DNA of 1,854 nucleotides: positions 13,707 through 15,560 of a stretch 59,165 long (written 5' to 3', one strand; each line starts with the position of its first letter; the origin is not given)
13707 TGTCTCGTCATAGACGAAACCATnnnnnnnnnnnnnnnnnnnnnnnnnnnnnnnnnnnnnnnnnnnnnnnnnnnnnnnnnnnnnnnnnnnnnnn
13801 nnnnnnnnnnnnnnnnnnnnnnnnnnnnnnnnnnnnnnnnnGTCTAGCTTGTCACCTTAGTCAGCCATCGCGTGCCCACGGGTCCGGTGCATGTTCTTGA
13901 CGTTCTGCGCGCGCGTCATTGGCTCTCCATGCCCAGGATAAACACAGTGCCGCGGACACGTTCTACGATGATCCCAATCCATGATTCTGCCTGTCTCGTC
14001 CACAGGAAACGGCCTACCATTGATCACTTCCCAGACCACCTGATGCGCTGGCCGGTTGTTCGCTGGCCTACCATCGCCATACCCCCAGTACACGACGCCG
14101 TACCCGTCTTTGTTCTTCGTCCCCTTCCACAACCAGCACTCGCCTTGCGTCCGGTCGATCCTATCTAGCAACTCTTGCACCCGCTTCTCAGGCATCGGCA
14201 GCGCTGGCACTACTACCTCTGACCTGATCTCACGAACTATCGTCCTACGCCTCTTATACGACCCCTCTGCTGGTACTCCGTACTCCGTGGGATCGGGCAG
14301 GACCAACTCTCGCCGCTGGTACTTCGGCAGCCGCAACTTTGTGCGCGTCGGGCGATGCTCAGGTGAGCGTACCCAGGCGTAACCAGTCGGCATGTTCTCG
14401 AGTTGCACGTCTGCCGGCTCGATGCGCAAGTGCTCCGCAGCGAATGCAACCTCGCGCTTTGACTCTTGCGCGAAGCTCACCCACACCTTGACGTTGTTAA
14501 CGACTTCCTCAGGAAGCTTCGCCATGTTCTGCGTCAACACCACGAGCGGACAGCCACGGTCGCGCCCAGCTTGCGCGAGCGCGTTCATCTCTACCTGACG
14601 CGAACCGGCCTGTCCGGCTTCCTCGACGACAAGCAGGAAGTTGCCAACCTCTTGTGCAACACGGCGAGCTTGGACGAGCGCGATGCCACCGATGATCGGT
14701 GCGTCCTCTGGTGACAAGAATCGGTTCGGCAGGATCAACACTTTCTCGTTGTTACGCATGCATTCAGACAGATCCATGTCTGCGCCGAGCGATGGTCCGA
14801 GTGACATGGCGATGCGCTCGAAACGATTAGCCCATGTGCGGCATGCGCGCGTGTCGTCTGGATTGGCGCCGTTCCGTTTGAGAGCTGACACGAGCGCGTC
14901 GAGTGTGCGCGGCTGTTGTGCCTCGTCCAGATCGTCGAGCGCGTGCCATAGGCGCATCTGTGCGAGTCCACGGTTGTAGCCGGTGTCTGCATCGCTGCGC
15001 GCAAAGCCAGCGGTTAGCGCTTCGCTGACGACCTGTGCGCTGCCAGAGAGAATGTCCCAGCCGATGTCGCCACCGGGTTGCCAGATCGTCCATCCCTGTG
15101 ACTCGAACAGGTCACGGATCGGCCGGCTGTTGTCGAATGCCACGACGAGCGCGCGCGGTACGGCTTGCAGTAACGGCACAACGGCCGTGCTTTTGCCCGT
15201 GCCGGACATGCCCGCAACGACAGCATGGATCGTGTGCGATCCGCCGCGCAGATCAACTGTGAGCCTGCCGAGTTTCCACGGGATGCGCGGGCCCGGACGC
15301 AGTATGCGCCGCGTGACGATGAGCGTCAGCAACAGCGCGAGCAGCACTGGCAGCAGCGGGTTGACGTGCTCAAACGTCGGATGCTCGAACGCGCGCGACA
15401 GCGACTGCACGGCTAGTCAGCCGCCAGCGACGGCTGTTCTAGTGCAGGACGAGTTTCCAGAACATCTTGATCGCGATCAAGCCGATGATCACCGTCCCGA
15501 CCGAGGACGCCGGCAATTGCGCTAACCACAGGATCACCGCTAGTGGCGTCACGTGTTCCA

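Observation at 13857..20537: Gram-positive-type type IV secretion (conjugation-like) gene set inside a complete tailed-phage genome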

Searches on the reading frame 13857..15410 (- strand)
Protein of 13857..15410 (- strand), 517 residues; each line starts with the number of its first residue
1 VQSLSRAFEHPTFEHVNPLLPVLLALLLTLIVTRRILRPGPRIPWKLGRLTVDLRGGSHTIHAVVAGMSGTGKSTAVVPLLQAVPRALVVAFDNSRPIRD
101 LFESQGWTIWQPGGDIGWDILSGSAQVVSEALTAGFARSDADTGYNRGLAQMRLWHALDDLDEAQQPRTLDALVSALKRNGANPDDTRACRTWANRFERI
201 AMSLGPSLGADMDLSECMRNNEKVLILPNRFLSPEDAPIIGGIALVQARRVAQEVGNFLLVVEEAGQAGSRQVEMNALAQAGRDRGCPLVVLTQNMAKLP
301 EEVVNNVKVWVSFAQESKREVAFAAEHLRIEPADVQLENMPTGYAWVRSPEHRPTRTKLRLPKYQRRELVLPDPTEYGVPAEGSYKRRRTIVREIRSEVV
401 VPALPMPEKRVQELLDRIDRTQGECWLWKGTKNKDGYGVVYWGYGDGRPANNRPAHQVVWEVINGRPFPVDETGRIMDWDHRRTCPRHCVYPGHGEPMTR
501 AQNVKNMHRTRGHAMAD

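Call 3: search_protein_families(library=pfam, proteins=[window:13857-15410:-], max_evalue=0.1)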
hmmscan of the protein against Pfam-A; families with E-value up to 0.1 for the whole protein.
window:13857-15410:- (517 aa): 3 families
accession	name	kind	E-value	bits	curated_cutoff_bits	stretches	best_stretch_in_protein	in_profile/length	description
PF13191.12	AAA_16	-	0.017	16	32.6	1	62-98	26-66/167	AAA ATPase domain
PF13604.12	AAA_30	-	0.063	13.5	27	0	61-85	19-43/191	AAA domain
PF13401.12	AAA_22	-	0.093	13.5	27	0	63-90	8-37/130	AAA domain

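Call 4: search_protein_families(library=ncbifam, proteins=[window:13857-15410:-], max_evalue=0.1)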
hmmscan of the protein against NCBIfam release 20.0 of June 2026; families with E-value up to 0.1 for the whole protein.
window:13857-15410:- (517 aa): 3 families
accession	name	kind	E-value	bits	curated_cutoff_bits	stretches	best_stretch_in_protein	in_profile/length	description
NF042943.1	HerA_antiphage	equivalog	0.0009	17.9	800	1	258-322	445-509/566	anti-phage-associated helicase HerA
NF033849.1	ser_rich_anae_1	subfamily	0.017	12.4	650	0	270-328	1046-1103/1163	serine-rich protein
NF006821.0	PRK09344.1-3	subfamily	0.081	11.5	369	0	52-79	214-241/525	phosphoenolpyruvate carboxykinase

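Call 7: search_protein_families(library=phrogs, proteins=[window:13857-15410:-], max_evalue=0.01)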
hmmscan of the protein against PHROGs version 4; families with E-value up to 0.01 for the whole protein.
window:13857-15410:- (517 aa): 6 families
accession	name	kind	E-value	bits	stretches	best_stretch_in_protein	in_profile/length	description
phrog_826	-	DNA, RNA and nucleotide metabolism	1.5e-17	65.1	1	389-512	44-167/281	HNH endonuclease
phrog_3593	-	DNA, RNA and nucleotide metabolism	2.6e-15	57.7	1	406-509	51-142/210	HNH endonuclease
phrog_2666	-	head and packaging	2.5e-14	53.8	2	250-365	415-536/555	terminase large subunit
phrog_1872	-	DNA, RNA and nucleotide metabolism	5.2e-09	37.2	1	407-513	12-115/166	endonuclease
phrog_7035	-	unknown function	9.7e-05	21.9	0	244-312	479-555/969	-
phrog_6254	-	DNA, RNA and nucleotide metabolism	0.0045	18.3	1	421-506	10-85/154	HNH endonuclease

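Call 9: search_dna_similar(query=window:13857-15410:-, collection=phages, mode=protein, max_rows=30, max_evalue=0.001)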
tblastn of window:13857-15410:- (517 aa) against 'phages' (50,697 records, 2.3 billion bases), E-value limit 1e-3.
Records with a match: 6; places in all: 6; records where one place covers at least 80% of the query: 0.
Best place of each record, by identity: <60% 6.
By first word of the organism name: Mycobacterium 6.
By host as written in the record: Mycobacterium smegmatis mc2 155 6.
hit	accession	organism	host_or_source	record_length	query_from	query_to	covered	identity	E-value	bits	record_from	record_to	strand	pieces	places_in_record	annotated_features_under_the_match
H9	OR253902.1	Mycobacterium Phage Holt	Mycobacterium smegmatis mc2 155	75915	407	507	20%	36.9%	1e-4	51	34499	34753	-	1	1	44: HNH endonuclease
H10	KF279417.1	Mycobacterium phage Quink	Mycobacterium smegmatis mc2 155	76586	407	507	20%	36.9%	1e-4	51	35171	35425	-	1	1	HNH endonuclease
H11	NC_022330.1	Mycobacterium phage Quink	Mycobacterium smegmatis mc2 155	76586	407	507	20%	36.9%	1e-4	51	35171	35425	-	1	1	HNH endonuclease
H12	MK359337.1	Mycobacterium phage Flabslab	Mycobacterium smegmatis mc2 155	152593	407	507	20%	36.9%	1e-4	51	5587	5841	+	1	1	17: HNH endonuclease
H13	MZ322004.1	Mycobacterium Phage Sunshine924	Mycobacterium smegmatis mc2 155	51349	407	507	20%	35.9%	6e-4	49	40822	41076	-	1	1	65: HNH endonuclease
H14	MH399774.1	Mycobacterium phage DoctorDiddles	Mycobacterium smegmatis mc2 155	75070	407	507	20%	35.6%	8e-5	52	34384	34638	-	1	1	43: HNH endonuclease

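Call 19: find_homologous_proteins(query=window:13857-15410:-, max_evalue=0.00001)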
Query window:13857-15410:- (517 aa): 36 proteins with E <= 0.00001 among 8000 candidates.
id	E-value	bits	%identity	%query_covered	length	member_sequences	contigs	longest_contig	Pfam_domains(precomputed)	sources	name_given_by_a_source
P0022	0.0e+0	1196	100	100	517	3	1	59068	-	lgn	-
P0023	0.0e+0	1017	89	95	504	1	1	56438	-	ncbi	-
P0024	5.2e-297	1004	89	95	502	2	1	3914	-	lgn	-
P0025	9.1e-294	993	88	95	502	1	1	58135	-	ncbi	-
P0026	4.3e-216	737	68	96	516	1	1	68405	-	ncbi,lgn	-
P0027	1.1e-215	735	68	93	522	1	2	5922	-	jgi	jgi:hypothetical protein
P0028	1.2e-211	722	63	99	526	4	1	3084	-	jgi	-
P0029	2.4e-209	714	66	97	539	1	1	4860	-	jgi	jgi:hypothetical protein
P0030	4.6e-200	684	68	90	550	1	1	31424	-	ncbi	-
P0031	3.2e-199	681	66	92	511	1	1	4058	-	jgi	jgi:hypothetical protein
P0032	3.3e-198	678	67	96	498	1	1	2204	PF13392.13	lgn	-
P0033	5.8e-192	657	67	91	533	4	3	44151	PF13392.13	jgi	jgi:hypothetical protein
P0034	3.2e-186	638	63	91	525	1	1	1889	PF13392.13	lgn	-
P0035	2.2e-173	596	60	91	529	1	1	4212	PF13392.13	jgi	jgi:hypothetical protein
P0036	6.8e-172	591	60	89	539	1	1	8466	-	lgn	-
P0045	5.0e-84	301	39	91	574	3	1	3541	-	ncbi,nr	ncbi:MAG: hypothetical protein E6J20_19445 [Chloroflexi bacterium]|nr:MAG: hypothetical protein E6J2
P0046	3.3e-80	288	47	62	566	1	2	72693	PF13392.13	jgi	jgi:HNH endonuclease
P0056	8.9e-63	231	34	87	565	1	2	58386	-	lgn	-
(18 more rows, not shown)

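Call 23: search_solved_structures(query=A2, max_evalue=1, show_alignments=2)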
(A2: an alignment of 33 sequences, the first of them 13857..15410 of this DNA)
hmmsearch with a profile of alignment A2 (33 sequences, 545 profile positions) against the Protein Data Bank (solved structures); distinct sequences matched with E-value up to 1: 13.
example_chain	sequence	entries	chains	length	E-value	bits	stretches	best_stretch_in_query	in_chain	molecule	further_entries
8ziq_M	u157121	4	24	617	0.0049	19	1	87-113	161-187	HerA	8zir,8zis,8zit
9c1m_M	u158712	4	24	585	0.007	18.5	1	88-112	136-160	ATP-binding protein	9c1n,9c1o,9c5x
2iuu_A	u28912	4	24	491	0.015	17.4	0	67-109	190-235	DNA TRANSLOCASE FTSK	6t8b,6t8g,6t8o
2iut_A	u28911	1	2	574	0.024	16.7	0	68-109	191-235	DNA TRANSLOCASE FTSK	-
8wiv_A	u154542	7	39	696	0.11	14.5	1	86-111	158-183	Helicase HerA central domain-containing protein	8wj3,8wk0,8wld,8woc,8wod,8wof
8yho_A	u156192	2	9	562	0.12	14.5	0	88-110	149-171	DUF87 domain-containing protein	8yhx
8xau_A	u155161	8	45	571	0.3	13.1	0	88-112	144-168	ATP-binding protein | HerA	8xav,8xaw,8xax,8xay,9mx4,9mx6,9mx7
2ius_A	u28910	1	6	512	0.38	12.8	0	76-108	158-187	DNA TRANSLOCASE FTSK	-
9ga3_E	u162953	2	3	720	0.68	12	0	88-122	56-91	UvrABC system protein B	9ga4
5fv0_A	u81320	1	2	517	0.75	11.8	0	67-110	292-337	ESX secretion system protein EccC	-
6o1w_A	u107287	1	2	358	0.79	11.8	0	76-109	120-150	DNA translocase coupling protein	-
6o1x_A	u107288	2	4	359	0.79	11.7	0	76-109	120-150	DNA translocase coupling protein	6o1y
6o1z_A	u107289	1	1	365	0.81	11.7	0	76-109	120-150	DNA translocase coupling protein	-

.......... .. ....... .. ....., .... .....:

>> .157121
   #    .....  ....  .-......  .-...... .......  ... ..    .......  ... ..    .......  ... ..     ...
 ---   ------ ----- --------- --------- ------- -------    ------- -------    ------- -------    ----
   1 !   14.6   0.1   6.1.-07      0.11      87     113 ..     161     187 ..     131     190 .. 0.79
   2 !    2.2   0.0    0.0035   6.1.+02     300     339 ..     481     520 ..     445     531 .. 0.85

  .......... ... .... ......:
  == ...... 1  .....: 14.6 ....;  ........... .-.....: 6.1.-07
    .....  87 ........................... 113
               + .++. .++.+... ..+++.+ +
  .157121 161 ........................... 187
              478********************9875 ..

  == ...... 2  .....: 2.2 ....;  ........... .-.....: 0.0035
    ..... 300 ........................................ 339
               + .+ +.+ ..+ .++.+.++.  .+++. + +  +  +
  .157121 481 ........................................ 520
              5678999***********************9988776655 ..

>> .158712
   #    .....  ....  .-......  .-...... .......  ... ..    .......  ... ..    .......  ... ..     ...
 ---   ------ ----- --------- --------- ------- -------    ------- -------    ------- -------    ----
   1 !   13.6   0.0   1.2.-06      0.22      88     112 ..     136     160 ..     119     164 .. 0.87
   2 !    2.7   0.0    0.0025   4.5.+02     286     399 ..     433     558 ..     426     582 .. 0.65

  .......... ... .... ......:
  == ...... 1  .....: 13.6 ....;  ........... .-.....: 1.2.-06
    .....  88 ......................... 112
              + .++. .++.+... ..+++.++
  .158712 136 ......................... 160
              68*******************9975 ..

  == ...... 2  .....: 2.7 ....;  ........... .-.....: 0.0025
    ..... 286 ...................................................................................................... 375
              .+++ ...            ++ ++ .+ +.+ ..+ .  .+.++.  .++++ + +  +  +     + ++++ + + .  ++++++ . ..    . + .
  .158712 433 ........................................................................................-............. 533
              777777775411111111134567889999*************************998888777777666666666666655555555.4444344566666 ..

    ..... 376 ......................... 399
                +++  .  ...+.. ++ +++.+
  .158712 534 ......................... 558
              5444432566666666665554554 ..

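Call 29: find_encoding_contigs(protein=P0046, flank=10000, max_places=1)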
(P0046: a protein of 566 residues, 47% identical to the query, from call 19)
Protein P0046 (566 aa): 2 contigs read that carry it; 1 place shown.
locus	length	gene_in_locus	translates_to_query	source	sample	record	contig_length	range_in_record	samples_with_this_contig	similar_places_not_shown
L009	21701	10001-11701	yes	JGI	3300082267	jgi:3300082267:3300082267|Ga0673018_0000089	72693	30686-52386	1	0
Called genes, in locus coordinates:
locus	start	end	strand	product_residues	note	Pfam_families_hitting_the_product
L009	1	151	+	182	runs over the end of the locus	-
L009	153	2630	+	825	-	-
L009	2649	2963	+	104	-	-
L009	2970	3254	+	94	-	-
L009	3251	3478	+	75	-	-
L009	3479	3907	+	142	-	-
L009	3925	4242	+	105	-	-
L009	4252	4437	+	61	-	-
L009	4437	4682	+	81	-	-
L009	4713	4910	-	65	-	PF12728:HTH_17, PF00376:MerR (faint)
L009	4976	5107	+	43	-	-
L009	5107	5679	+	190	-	PF00877:NLPC_P60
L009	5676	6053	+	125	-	-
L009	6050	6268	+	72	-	-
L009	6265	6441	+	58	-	-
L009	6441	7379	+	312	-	-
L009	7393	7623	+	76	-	-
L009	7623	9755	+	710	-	-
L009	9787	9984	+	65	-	-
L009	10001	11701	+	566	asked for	PF13392:HNH_3 (weak)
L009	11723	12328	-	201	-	-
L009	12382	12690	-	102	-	-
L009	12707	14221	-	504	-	-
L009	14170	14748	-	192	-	-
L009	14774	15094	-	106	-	-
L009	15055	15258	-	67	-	-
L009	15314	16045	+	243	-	-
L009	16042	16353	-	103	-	-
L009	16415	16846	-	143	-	-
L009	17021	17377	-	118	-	-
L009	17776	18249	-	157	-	-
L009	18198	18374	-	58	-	-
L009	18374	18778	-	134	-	-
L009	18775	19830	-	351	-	PF20188:DUF6551, PF24623:Phage_zn_bind_8 (weak)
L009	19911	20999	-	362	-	-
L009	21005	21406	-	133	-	PF19800:DUF6283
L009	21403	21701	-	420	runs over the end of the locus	-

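Call 30: predict_structure(alignment_id=A2)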
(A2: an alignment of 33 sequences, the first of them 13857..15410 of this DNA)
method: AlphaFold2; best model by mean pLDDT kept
length: 517 residues; sequences in the alignment: 33
mean_pLDDT: 85.2   pTM: 0.65
mean pLDDT of the five models: 85.2, 84.0, 83.8, 82.9, 81.9
residues with pLDDT >= 90: 302; 70-90: 141; 50-70: 38; < 50: 36
segments of 3 or more residues with pLDDT < 50: 1-3, 370-373, 375-380, 382-396, 511-517
pLDDT, mean of each block of 10 residues (from residue 1): 54 62 90 77 92 85 94 93 96 89 94 92 94 71 77 95 95 93 87 88 88 96 92 82 94 96 85 91 94 91 92 95 96 95 95 95 65 46 45 47 78 94 92 94 88 95 92 90 89 91 75 42
secondary structure, 60 per line:
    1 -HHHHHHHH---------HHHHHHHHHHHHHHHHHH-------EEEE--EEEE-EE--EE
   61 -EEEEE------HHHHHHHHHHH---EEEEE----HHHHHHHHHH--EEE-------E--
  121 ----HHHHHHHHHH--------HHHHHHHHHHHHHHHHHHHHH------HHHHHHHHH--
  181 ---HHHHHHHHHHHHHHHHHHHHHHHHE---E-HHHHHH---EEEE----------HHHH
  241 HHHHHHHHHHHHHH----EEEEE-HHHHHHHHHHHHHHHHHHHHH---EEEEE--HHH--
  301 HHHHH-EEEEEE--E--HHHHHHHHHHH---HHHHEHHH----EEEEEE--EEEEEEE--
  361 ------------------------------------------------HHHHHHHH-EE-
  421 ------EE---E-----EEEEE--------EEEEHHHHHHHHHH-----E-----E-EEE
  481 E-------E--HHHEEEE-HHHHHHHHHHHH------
elements in order: H2-9 H19-36 E44-47 E50-53 E62-66 H73-83 E87-91 H96-105 E108-110 H125-134 H143-163 H170-178 H184-207 H214-219 E223-226 H237-254 E259-263 H265-285 E289-293 H301-305 E307-312 H318-328 H332-335 E344-349 E352-358 H409-416 E438-442 E451-454 H455-464 E478-481 E495-498 H500-511
